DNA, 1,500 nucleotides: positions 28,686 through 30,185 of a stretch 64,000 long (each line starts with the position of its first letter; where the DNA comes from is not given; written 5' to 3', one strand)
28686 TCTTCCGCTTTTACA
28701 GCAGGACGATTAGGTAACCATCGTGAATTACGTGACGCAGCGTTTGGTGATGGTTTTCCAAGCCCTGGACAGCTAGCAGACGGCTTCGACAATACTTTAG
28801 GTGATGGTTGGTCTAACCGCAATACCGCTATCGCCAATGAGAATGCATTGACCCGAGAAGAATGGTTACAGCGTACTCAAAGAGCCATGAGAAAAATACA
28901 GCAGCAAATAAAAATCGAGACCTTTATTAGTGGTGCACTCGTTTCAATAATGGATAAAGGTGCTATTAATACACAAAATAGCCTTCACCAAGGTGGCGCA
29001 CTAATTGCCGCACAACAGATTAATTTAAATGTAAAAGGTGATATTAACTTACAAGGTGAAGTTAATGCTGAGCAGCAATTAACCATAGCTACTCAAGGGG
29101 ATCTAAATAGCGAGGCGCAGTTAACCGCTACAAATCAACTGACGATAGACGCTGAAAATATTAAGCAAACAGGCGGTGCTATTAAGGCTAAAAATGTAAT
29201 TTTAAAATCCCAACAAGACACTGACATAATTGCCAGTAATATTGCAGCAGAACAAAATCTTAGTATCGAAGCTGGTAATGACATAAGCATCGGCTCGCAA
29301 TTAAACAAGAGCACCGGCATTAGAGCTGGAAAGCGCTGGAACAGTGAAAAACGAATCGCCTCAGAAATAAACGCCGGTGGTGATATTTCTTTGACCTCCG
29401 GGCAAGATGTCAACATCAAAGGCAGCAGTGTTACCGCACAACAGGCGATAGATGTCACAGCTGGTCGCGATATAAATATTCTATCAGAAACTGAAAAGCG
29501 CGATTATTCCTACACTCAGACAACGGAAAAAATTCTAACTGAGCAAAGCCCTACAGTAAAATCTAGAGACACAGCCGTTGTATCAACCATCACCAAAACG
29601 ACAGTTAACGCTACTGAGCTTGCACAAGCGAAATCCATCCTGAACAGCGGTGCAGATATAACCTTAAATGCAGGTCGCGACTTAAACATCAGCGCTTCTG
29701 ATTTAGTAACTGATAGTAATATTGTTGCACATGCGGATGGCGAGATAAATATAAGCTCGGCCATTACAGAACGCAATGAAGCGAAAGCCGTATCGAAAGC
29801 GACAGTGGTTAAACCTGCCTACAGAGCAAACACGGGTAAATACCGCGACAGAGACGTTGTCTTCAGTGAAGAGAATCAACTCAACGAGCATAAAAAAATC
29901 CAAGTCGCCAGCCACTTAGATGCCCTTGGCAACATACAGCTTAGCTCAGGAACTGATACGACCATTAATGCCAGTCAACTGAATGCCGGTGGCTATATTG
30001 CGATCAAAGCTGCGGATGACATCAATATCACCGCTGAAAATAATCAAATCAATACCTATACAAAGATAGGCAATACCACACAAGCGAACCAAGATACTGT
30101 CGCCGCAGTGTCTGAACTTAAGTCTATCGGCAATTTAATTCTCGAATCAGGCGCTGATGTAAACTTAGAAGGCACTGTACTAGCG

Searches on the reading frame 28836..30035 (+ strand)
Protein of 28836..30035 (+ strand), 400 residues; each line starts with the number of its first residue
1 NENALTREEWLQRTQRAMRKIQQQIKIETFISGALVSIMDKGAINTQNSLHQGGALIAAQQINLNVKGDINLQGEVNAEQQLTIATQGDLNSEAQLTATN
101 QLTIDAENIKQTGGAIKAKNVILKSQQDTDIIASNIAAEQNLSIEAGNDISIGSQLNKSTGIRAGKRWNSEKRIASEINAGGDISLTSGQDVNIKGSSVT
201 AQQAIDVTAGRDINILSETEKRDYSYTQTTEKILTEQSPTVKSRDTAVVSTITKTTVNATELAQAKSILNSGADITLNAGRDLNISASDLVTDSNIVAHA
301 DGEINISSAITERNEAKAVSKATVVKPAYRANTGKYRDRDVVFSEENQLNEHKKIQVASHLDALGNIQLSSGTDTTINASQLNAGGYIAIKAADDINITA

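Call 32: find_related_loci(query=window:28836-30035:+, collection=genome_contigs, flank=10000)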
Query window:28836-30035:+ (400 aa) in genome_contigs; peptide patterns used: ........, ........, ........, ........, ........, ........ (x = any residue, [..] = any of these).
100 stretches matched a pattern, but none encodes a relative of the query by tblastn (E <= 1e-3).
